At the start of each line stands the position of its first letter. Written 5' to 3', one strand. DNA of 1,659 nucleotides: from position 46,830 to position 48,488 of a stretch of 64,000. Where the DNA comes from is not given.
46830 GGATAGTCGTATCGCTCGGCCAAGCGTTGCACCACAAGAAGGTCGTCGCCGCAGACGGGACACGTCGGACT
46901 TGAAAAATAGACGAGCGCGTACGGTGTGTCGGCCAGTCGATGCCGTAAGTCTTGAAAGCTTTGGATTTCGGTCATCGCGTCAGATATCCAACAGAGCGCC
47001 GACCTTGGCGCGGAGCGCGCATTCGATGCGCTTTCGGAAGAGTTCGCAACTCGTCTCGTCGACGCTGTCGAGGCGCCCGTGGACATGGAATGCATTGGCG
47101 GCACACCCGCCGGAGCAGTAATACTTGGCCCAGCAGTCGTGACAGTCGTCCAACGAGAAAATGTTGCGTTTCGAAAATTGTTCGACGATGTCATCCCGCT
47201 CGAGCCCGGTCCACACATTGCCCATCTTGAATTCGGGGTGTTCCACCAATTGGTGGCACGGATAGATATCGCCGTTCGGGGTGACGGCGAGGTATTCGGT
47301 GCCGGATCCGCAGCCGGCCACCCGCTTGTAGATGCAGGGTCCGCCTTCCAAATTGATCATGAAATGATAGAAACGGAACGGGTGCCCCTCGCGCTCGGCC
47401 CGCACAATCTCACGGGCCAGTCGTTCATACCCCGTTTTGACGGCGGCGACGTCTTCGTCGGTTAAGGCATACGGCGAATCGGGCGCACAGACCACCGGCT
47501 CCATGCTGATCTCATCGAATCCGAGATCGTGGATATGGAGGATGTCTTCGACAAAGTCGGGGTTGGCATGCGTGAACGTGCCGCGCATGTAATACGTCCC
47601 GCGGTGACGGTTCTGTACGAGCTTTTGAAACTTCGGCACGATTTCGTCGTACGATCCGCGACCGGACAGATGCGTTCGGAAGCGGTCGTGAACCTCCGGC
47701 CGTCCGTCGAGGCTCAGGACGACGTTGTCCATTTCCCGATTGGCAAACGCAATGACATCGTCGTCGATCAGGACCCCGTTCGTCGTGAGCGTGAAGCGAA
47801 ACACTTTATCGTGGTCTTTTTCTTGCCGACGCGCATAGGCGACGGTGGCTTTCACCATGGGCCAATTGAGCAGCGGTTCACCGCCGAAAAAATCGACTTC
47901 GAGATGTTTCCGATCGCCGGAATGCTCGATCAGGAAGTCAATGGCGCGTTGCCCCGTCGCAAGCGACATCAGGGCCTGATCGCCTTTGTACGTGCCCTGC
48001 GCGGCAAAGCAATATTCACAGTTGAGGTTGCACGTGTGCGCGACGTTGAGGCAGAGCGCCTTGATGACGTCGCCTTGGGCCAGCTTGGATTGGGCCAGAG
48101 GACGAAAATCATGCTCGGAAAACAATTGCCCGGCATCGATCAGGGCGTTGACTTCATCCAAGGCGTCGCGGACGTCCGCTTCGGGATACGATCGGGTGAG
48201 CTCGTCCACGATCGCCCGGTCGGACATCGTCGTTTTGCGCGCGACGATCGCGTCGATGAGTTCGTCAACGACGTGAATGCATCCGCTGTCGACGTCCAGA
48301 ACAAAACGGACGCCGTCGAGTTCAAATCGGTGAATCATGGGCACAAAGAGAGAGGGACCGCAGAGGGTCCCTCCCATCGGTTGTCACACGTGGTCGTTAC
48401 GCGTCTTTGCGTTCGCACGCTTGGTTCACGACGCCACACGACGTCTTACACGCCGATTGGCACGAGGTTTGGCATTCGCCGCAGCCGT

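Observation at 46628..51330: SCIFF ranthipeptide cassette flanked by a TldD/PmbA protease pair and a translationally coupled thioredoxin-fold gene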

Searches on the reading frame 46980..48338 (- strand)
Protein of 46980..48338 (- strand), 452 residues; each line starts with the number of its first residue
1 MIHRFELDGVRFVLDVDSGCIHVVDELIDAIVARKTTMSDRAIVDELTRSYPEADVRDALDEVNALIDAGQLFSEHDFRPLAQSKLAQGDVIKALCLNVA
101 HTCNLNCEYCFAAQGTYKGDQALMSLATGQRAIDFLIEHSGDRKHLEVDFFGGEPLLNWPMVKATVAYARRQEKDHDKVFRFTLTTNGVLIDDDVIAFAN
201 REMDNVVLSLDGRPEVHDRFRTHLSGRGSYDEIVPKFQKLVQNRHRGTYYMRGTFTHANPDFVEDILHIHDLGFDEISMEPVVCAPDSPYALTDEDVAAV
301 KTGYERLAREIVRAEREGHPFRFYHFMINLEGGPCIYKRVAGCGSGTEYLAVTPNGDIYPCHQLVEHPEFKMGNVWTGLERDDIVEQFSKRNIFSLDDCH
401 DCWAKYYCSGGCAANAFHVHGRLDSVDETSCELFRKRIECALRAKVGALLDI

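Call 3: search_protein_families(library=ncbifam, proteins=[window:46980-48338:-], max_evalue=0.01)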
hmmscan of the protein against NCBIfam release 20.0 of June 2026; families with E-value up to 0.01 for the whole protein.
window:46980-48338:- (452 aa): 75 families (the best 25 are shown)
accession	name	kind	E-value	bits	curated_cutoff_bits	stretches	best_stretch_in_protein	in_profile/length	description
TIGR03974.1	rSAM_six_Cys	equivalog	1.1e-201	670.6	425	1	2-446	1-450/451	thioether cross-link-forming SCIFF peptide maturase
NF040492.1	not_ScfB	exception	7.3e-160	532.7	855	1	2-443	4-446/450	ScfB-related radical SAM/SPASM orphan maturase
TIGR04064.1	rSAM_nif11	equivalog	5.3e-82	275.9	518.7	1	3-444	5-432/459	nif11-like peptide radical SAM maturase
NF047865.1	rSAM_PapB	equivalog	1.3e-78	264.5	340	1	92-422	2-326/330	PapB family radical SAM/SPASM ranthipeptide maturase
TIGR03906.1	quino_hemo_SAM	equivalog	1e-77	261.8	453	1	2-444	3-446/467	quinohemoprotein amine dehydrogenase maturation protein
TIGR04068.1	rSAM_ocin_clost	equivalog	1.7e-51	175.6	500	2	89-242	80-234/462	Cys-rich peptide radical SAM maturase CcpM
TIGR04280.1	geopep_mat_rSAM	hypoth_equivalog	2.9e-35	122.1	400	1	97-441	88-420/428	geopeptide radical SAM maturase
NF035951.1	rSAM_RumMC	equivalog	8.4e-35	120.4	720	2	11-243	26-262/510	RumMC family radical SAM sactipeptide maturase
TIGR04115.1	rSAM_Cxxx_rpt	equivalog_domain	2.3e-34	119.4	350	1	93-437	2-352/359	radical SAM peptide maturase, CXXX-repeat target family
TIGR03978.1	rSAM_paired_1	equivalog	2.8e-34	118.7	370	1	96-425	86-429/466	His-Xaa-Ser system radical SAM maturase HxsB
TIGR04163.1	rSAM_cobopep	equivalog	9.8e-33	113.5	375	1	92-443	63-417/428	peptide-modifying radical SAM enzyme CbpB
NF041298.1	rSAM_mat_DynA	equivalog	2.7e-32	112.1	450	1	100-434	8-343/356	dynobactin maturation radical SAM/SPASM protein DynA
NF038107.1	rSAM_NF038107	equivalog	1.3e-31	109.9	600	1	97-423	89-411/444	Cys-every-fifth radical SAM/SPASM peptide maturase CefB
TIGR03942.1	sulfatase_rSAM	equivalog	3.3e-31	108.7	349.45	1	99-432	7-344/363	anaerobic sulfatase maturase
NF038170.1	lachnocin_rSAM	equivalog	1.2e-29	103.5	550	2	91-245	74-228/440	lachnocin radical SAM maturase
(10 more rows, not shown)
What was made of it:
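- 46980..48338 (-): scfB: radical SAM/SPASM thioether-forming SCIFF maturase, 452 aa, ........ at residue 103. The not_ScfB exception model scores 532.7, below its 855 cut-off (call 3).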

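Call 4: search_protein_families(library=pfam, proteins=[window:46980-48338:-], max_evalue=0.01)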
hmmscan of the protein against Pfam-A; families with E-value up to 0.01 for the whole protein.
window:46980-48338:- (452 aa): 3 families
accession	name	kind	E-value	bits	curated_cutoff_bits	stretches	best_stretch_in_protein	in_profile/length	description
PF04055.27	Radical_SAM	-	3.2e-16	60.4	29.5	1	98-250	2-146/166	Radical SAM superfamily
PF13353.11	Fer4_12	-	9.4e-12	45.8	22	1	98-232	10-134/137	4Fe-4S single cluster domain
PF13186.11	SPASM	-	1.4e-05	25.7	21.5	1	343-403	1-67/67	Iron-sulfur cluster-binding domain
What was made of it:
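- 46980..48338 (-): Pfam Radical_SAM, Fer4_12 and SPASM (call 4).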

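Call 8: find_homologous_proteins(query=window:46980-48338:-, max_evalue=1e-50)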
Query window:46980-48338:- (452 aa): 8000 proteins with E <= 1e-50 among 8000 candidates; the best 120 are listed.
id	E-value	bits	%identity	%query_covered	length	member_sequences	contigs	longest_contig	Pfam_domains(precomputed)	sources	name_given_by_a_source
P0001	0.0e+0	1060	100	100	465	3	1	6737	PF13186.12,PF04055.28,PF13353.12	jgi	jgi:uncharacterized protein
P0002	1.1e-200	685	65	100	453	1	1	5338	PF04055.28,PF13353.12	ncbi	-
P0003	2.3e-199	681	65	98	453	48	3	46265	PF04055.28,PF13353.12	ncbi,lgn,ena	-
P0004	2.3e-199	681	65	100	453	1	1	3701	PF04055.28,PF13353.12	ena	-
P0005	2.4e-198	678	64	99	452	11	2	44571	PF04055.28,PF13353.12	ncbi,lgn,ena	-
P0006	5.3e-197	673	63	100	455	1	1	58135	PF04055.28,PF13353.12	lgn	-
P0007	4.7e-196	670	64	100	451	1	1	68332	PF04055.28,PF13353.12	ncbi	-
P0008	3.6e-195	667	65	96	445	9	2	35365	PF13186.12,PF04055.28,PF13353.12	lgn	-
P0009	1.7e-194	665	64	99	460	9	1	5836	PF04055.28,PF13353.12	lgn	-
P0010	1.9e-194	665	64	99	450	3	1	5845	PF04055.28,PF13353.12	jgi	jgi:uncharacterized protein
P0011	1.5e-191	655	63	100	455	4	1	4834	PF04055.28,PF13353.12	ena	-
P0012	6.8e-191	653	62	99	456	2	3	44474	PF04055.28,PF13353.12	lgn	-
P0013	1.0e-190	652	62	100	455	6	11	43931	PF04055.28,PF13353.12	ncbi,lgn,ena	-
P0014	2.4e-190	651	61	100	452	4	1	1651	PF04055.28,PF13353.12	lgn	-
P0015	2.2e-189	648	61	100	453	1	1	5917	PF13186.12,PF04055.28,PF13353.12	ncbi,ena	-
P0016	3.1e-189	648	61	100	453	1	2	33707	PF04055.28,PF13353.12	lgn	-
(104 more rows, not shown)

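Call 11: find_related_loci(query=A1, collection=genome_contigs, flank=10000)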
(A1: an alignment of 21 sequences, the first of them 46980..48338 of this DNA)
Query A1 (452 aa) in genome_contigs; peptide patterns used: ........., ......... (x = any residue, [..] = any of these).
600 stretches matched a pattern (row limit reached: there are more); 598 encode a relative of the query (tblastn E <= 1e-3); the best 80 are kept; 80 distinct loci.
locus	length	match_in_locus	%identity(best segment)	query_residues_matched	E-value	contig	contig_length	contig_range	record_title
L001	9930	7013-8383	58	1-450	0e+0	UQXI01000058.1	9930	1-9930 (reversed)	uncultured Clostridiales bacterium isolate UMGS730 genome assembly, contig: NODE_5563_length_9930_cov_5.650127, whole ge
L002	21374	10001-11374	59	1-451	0e+0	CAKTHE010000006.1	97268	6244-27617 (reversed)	MAG: uncultured Dysosmobacter sp. isolate REFINED_METABAT215_TOP10_CONTIGS_1500_ASSEMBLY_K77_MERGED__Hadza_MoBio_hadza-E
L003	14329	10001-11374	57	1-451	0e+0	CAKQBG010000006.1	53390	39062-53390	MAG: uncultured Anaeroplasma sp. isolate REFINED_METABAT215_TOP10_CONTIGS_1500_ASSEMBLY_K77_MERGED__Hadza_PheChl_Fiber-H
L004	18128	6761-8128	58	1-449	0e+0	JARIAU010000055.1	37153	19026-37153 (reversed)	MAG: Oscillospiraceae bacterium isolate cluster1_bin.77 k127_512216, whole genome shotgun sequence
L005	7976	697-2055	57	1-446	0e+0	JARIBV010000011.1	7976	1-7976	MAG: Faecousia sp. isolate cluster2_bin.23 k127_121599, whole genome shotgun sequence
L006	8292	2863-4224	60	1-447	0e+0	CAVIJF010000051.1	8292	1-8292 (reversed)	bacterium isolate H07616-L1_cleanbin_000023 genome assembly, contig: Spades_H07616-L1_contig_6174, whole genome shotgun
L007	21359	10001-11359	58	1-447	1e-180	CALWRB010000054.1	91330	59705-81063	MAG: uncultured Lachnospiraceae bacterium isolate E03__bin254 genome assembly, contig: E03__k127_1279691, whole genome s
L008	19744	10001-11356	59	1-445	0e+0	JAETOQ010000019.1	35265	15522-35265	MAG: Oscillospiraceae bacterium isolate S15_Bin1 scaffold_1237, whole genome shotgun sequence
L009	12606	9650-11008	58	1-446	2e-180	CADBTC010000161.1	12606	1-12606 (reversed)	MAG: uncultured Clostridiales bacterium isolate RUG14271 genome assembly, contig: RUG14271_asm_161, whole genome shotgun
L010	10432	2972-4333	58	1-447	7e-180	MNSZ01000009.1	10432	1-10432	MAG: Firmicutes bacterium CAG:24053_14 Ley3_66761_scaffold_5998, whole genome shotgun sequence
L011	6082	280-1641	58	1-447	0e+0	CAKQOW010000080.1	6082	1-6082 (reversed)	MAG: uncultured Clostridia bacterium isolate REFINED_METABAT215_TOP10_CONTIGS_1500_ASSEMBLY_K77_MERGED__Hadza_MoBio_hadz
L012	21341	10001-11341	56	1-447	8e-180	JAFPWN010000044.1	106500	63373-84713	MAG: Oscillospiraceae bacterium isolate RGIG1539 Goat_Abomasum-5__c427244, whole genome shotgun sequence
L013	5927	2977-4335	57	1-446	0e+0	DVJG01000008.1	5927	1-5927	MAG TPA_asm: Candidatus Faecousia faecipullorum isolate ChiHecec2B26-1122 ChiHecec2B26__C16188_L5927_SRR6323527, whole g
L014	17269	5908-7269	56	1-447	2e-179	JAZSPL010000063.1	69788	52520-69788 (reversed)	MAG: Acutalibacteraceae bacterium isolate T1900044546_TS20190012.MAGScoT_cleanbin_000012 SGB_142_k141_2782112, whole gen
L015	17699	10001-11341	59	1-446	3e-179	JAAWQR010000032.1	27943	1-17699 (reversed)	MAG: Clostridiales bacterium isolate ABMPRH_105_1 SL341404_scaffold_5104, whole genome shotgun sequence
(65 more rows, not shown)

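Call 13: find_encoding_contigs(protein=P0003, flank=8000, max_places=3)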
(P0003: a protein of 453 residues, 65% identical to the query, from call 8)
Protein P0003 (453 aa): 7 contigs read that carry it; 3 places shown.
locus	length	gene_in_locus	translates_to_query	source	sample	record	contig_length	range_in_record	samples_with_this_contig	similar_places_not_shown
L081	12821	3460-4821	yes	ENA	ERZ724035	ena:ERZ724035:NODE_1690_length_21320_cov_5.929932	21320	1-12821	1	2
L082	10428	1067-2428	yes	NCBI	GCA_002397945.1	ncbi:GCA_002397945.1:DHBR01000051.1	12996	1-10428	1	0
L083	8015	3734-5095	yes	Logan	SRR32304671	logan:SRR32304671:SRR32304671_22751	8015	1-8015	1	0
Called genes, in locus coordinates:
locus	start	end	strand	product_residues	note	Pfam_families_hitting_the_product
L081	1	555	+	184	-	PF19289:PmbA_TldD_3rd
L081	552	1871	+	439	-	PF19289:PmbA_TldD_3rd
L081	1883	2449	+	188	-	PF03729:DUF308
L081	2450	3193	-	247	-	PF01925:TauE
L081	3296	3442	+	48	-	PF13165:SCIFF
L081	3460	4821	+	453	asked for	PF04055:Radical_SAM, PF13353:Fer4_12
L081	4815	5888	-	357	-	PF01063:Aminotran_4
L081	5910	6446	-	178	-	PF01558:POR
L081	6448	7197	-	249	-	PF02775:TPP_enzyme_C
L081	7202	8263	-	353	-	PF01855:POR_N, PF02780:Transketolase_C (weak), PF17147:PFOR_II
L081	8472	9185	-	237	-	PF01656:CbiA (weak), PF10609:ParA (weak)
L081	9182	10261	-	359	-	PF01869:BcrAD_BadFG (faint), PF00871:Acetate_kinase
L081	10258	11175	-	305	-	PF01515:PTA_PTB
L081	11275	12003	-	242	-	PF00392:GntR, PF07702:UTRA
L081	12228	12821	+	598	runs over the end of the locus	PF17297:PEPCK_N, PF00821:PEPCK_GTP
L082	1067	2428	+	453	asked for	PF04055:Radical_SAM, PF13353:Fer4_12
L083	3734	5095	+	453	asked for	PF04055:Radical_SAM, PF13353:Fer4_12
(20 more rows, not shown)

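Call 14: find_encoding_contigs(protein=P0007, flank=8000, max_places=2)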
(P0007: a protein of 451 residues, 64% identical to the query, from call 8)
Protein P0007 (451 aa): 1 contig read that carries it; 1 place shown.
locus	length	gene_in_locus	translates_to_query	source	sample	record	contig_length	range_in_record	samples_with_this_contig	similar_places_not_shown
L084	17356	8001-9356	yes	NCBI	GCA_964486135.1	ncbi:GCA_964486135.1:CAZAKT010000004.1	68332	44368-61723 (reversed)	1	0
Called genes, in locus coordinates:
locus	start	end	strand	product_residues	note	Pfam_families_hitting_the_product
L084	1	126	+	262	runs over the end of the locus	PF01555:N6_N4_Mtase, PF01170:UPF0020 (weak)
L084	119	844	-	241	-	-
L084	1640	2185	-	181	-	PF00210:Ferritin (weak), PF02915:Rubrerythrin, PF21349:RUBY_RBDX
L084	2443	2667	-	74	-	-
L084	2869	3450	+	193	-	PF13489:Methyltransf_23, PF01135:PCMT, PF01209:Ubie_methyltran, PF05175:MTS (weak), PF13847:Methyltransf_31, PF08241:Methyltransf_11, PF08242:Methyltransf_12, PF13649:Methyltransf_25, +3 more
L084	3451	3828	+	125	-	-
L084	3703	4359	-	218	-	PF01694:Rhomboid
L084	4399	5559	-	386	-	PF00890:FAD_binding_2 (faint), PF01134:GIDA (faint), PF01262:AlaDh_PNT_C (faint), PF01266:DAO (faint), PF07992:Pyr_redox_2, PF13738:Pyr_redox_3, PF00070:Pyr_redox, PF18267:Rubredoxin_C (weak), +6 more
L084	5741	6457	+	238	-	-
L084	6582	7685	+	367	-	PF02595:Gly_kinase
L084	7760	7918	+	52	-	PF13165:SCIFF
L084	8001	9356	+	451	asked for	PF13353:Fer4_12, PF04055:Radical_SAM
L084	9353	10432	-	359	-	PF01063:Aminotran_4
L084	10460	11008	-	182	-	PF01558:POR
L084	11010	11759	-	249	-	PF02775:TPP_enzyme_C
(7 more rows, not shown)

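Call 18: find_encoding_contigs(protein=P0005, flank=8000, max_places=2)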
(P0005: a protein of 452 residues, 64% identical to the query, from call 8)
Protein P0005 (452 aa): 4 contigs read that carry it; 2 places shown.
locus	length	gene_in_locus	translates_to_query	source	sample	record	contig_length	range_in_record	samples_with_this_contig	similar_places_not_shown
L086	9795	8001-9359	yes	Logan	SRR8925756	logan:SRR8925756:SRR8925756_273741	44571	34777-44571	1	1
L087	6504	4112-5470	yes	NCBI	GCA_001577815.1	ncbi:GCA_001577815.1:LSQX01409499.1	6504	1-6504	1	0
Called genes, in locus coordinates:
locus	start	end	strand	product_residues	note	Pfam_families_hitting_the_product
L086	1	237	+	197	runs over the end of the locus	PF01522:Polysacc_deac_1, PF03065:Glyco_hydro_57 (faint)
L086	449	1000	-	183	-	PF00210:Ferritin (weak), PF02915:Rubrerythrin, PF21349:RUBY_RBDX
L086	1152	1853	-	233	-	PF03932:CutC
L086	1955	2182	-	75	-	-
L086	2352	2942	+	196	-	PF13489:Methyltransf_23, PF01209:Ubie_methyltran, PF01135:PCMT (weak), PF13847:Methyltransf_31, PF13649:Methyltransf_25, PF08241:Methyltransf_11, PF08242:Methyltransf_12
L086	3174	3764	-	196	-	PF01694:Rhomboid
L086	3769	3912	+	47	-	-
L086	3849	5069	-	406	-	PF01946:Thi4 (faint), PF00890:FAD_binding_2 (faint), PF01134:GIDA (faint), PF01262:AlaDh_PNT_C (faint), PF07992:Pyr_redox_2, PF13738:Pyr_redox_3, PF00070:Pyr_redox, PF18267:Rubredoxin_C (weak), +6 more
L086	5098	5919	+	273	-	-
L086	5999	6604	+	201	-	PF03729:DUF308 (weak)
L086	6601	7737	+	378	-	PF02595:Gly_kinase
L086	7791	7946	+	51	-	PF13165:SCIFF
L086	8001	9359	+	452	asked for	PF04055:Radical_SAM, PF13353:Fer4_12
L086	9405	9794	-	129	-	?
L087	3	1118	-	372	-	?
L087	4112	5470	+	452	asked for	PF04055:Radical_SAM, PF13353:Fer4_12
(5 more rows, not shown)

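Call 19: find_encoding_contigs(protein=P0006, flank=8000, max_places=2)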
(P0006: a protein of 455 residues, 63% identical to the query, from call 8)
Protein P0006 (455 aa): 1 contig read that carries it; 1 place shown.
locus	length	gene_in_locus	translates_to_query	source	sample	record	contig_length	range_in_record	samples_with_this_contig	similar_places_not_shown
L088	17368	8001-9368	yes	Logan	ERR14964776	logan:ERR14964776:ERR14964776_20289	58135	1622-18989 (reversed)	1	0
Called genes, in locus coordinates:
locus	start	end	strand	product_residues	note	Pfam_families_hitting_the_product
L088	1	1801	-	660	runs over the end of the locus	PF03932:CutC, PF01120:Alpha_L_fucos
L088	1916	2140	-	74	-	-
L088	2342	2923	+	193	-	PF13489:Methyltransf_23, PF01135:PCMT, PF01209:Ubie_methyltran, PF06325:PrmA (weak), PF13847:Methyltransf_31, PF08241:Methyltransf_11, PF08242:Methyltransf_12, PF13649:Methyltransf_25, +2 more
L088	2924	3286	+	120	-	-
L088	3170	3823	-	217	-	PF01694:Rhomboid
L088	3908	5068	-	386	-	PF00890:FAD_binding_2 (faint), PF01134:GIDA (faint), PF01262:AlaDh_PNT_C (faint), PF07992:Pyr_redox_2, PF13738:Pyr_redox_3, PF00070:Pyr_redox, PF01266:DAO (weak), PF18267:Rubredoxin_C (weak), +5 more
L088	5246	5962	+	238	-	-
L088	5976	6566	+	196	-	PF03729:DUF308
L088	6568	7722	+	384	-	PF02595:Gly_kinase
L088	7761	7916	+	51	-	PF13165:SCIFF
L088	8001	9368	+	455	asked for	PF04055:Radical_SAM, PF13353:Fer4_12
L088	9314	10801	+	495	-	PF13091:PLDc_2, PF00614:PLDc (faint), PF13091:PLDc_2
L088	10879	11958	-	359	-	PF01063:Aminotran_4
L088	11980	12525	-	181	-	PF01558:POR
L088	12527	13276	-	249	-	PF02775:TPP_enzyme_C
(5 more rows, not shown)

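Call 34: search_protein_families(library=pfam, proteins=[L006:4279-5640:+, L007:11380-12759:+], max_evalue=0.001)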
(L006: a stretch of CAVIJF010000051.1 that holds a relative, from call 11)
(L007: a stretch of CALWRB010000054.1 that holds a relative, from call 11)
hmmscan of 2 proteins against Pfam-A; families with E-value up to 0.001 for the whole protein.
L006:4279-5640:+ (453 aa): 3 families
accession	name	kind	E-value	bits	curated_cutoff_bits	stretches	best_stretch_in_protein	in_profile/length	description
PF01276.26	OKR_DC_1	-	2.9e-32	112.4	27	1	4-306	2-329/417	Orn/Lys/Arg decarboxylase, major domain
PF03711.20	OKR_DC_1_C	-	2.2e-05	25.2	24.2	1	392-435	57-100/132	Orn/Lys/Arg decarboxylase, C-terminal domain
PF00266.25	Aminotran_5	-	0.00066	19.2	21.5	1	156-235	141-216/371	Aminotransferase class-V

L007:11380-12759:+ (459 aa): 4 families
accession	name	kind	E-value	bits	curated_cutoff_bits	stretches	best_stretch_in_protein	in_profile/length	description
PF01276.26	OKR_DC_1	-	3.5e-37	128.6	27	1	5-307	1-329/417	Orn/Lys/Arg decarboxylase, major domain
PF05889.19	SepSecS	-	3.3e-05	23.2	21.1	1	106-229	108-232/389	O-phosphoseryl-tRNA(Sec) selenium transferase, SepSecS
PF03711.20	OKR_DC_1_C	-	0.00018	22.3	24.2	1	377-435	45-103/132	Orn/Lys/Arg decarboxylase, C-terminal domain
PF01053.26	Cys_Met_Meta_PP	-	0.0003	19.9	27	0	140-221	122-199/381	Cys/Met metabolism PLP-dependent enzyme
